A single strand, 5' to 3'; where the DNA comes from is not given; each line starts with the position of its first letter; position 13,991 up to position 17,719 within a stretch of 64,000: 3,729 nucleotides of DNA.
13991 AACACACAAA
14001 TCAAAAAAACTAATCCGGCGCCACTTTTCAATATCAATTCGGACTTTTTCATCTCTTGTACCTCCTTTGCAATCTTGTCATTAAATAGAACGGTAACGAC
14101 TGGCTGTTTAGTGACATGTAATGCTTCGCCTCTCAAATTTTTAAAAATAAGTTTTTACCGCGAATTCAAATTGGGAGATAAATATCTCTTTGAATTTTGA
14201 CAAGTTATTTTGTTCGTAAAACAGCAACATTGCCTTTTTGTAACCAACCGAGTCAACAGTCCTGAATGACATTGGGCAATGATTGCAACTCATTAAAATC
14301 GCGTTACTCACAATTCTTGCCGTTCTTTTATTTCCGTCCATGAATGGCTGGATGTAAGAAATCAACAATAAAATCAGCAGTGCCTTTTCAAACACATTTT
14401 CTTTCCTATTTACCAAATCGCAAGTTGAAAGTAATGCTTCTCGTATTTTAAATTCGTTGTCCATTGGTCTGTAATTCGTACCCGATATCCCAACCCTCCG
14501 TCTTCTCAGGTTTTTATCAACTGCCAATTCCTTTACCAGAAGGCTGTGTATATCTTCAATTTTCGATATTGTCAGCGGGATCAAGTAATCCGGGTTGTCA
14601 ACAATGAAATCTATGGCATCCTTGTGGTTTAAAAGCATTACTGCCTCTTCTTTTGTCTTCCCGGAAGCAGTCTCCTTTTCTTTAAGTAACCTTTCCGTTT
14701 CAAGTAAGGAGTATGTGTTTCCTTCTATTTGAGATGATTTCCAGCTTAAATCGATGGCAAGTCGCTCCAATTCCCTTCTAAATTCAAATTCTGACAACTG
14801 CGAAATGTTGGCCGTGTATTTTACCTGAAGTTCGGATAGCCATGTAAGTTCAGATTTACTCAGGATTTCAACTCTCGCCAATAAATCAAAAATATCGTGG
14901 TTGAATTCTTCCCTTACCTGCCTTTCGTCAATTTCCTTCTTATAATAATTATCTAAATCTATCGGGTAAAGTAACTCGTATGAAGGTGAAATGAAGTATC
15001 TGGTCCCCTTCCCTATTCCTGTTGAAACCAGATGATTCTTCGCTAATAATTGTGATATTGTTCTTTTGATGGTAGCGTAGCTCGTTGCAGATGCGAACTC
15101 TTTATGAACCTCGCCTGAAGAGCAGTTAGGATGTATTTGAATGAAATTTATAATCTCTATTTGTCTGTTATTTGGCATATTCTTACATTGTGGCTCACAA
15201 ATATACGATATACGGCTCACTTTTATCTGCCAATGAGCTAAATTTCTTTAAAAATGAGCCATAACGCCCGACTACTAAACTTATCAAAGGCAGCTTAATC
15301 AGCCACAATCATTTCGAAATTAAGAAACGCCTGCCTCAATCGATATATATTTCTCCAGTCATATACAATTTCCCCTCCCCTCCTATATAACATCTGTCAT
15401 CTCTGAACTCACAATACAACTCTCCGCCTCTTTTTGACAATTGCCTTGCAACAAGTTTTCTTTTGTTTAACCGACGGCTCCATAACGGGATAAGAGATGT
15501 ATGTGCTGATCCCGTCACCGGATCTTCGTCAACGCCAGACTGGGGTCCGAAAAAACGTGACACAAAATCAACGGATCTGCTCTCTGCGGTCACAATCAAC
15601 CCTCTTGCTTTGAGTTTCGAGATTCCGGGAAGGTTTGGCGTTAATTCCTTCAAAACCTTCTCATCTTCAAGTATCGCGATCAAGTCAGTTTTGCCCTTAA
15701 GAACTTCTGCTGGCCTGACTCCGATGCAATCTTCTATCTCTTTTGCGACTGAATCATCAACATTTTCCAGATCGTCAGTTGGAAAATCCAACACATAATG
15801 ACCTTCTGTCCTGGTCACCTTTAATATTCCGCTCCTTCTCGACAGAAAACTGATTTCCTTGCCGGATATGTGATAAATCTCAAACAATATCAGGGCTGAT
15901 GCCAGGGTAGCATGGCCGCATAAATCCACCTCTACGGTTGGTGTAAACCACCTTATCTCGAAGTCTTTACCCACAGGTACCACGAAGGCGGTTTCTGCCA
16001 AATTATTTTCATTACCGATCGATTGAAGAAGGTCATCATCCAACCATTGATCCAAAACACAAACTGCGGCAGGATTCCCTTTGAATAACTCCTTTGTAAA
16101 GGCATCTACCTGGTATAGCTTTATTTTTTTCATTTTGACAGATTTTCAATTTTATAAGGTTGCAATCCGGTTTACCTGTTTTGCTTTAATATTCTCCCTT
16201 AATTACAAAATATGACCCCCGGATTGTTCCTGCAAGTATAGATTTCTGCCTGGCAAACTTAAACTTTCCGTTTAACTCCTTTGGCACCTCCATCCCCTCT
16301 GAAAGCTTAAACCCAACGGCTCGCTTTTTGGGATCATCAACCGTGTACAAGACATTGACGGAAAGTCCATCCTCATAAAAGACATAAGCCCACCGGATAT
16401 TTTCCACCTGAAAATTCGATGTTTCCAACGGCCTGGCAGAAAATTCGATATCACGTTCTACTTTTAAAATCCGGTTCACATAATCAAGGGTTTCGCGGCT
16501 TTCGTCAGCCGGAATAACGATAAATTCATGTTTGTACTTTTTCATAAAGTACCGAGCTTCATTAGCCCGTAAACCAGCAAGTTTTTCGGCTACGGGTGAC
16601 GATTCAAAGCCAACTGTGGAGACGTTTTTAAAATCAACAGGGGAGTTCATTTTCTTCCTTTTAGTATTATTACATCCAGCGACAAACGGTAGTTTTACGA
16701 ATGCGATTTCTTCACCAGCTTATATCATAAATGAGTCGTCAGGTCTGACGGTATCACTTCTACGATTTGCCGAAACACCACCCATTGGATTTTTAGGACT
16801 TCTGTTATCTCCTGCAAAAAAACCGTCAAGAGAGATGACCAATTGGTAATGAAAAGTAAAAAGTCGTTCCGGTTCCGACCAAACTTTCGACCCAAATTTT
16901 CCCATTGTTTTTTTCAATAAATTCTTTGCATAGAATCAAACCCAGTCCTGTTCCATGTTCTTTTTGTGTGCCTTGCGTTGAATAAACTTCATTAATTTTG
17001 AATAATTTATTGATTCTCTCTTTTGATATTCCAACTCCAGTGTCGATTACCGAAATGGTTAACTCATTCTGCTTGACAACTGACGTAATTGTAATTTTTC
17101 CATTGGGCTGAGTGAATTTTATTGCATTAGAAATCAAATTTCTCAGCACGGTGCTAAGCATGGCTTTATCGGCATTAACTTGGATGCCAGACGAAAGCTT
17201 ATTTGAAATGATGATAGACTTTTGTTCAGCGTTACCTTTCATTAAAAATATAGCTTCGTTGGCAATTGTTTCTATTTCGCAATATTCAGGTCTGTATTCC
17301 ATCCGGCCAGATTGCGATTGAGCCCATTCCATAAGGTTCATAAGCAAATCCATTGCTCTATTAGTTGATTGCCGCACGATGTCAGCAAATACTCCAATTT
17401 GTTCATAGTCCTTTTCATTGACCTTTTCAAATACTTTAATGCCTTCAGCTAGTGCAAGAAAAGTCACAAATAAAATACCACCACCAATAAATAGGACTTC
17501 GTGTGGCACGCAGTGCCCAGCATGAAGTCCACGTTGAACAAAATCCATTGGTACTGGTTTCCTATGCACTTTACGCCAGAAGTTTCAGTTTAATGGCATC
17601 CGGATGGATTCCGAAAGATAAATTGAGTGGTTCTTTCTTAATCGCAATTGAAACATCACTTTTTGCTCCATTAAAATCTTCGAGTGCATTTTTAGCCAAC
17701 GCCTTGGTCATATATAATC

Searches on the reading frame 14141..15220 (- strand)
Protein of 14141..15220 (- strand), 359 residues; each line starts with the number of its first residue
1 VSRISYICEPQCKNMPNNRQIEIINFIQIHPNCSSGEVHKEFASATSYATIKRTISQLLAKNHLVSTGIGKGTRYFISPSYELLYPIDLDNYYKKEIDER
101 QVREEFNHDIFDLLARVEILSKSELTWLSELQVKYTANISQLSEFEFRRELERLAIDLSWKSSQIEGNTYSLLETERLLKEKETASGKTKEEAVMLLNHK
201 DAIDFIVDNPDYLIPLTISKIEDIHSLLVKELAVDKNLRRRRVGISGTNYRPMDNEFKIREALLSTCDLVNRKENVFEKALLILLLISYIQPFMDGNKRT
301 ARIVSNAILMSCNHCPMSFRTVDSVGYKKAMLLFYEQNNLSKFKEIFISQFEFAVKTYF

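Call 40: search_protein_families(library=pfam, proteins=[window:14141-15220:-], max_evalue=0.001)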
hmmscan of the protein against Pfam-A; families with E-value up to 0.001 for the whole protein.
window:14141-15220:- (359 aa): 2 families
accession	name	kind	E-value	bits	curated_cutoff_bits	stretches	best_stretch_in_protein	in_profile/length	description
PF02661.23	Fic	-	2.3e-13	51.3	24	1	215-309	1-93/93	Fic/DOC family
PF03965.22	Penicillinase_R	-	8e-05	23.4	22.6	1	20-76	5-63/115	Penicillinase repressor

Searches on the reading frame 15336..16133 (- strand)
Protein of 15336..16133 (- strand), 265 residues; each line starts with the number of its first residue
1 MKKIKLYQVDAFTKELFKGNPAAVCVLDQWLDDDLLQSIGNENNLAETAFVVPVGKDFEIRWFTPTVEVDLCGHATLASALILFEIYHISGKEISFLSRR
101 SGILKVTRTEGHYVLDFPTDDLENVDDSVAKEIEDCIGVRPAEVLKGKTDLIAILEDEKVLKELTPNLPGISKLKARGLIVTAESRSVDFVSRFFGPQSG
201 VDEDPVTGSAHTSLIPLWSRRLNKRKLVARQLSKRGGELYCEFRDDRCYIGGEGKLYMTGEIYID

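Call 40: search_protein_families(library=pfam, proteins=[window:15336-16133:-], max_evalue=0.001)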
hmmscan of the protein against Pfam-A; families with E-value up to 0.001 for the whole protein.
window:15336-16133:- (265 aa): 1 family
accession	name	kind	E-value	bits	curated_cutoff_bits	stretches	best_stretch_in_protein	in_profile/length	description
PF02567.21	PhzC-PhzF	-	5.3e-56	190.6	27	1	9-260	1-281/281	Phenazine biosynthesis-like protein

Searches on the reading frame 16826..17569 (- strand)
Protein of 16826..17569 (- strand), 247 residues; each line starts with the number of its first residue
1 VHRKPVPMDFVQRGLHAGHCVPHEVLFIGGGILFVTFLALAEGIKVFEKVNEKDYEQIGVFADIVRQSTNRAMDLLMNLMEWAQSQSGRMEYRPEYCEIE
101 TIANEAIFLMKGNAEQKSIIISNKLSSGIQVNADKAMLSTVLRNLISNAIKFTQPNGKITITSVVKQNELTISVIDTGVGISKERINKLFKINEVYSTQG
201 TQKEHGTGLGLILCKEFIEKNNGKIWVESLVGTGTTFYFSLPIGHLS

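Call 40: search_protein_families(library=pfam, proteins=[window:16826-17569:-], max_evalue=0.001)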
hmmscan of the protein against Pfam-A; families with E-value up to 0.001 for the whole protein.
window:16826-17569:- (247 aa): 2 families
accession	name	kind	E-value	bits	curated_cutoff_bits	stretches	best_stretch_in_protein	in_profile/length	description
PF02518.31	HATPase_c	-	1.2e-26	93.8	26.4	1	134-243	2-109/111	Histidine kinase-, DNA gyrase B-, and HSP90-like ATPase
PF13581.12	HATPase_c_2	-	0.00076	19.9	27.4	0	145-216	39-107/127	Histidine kinase-like ATPase domain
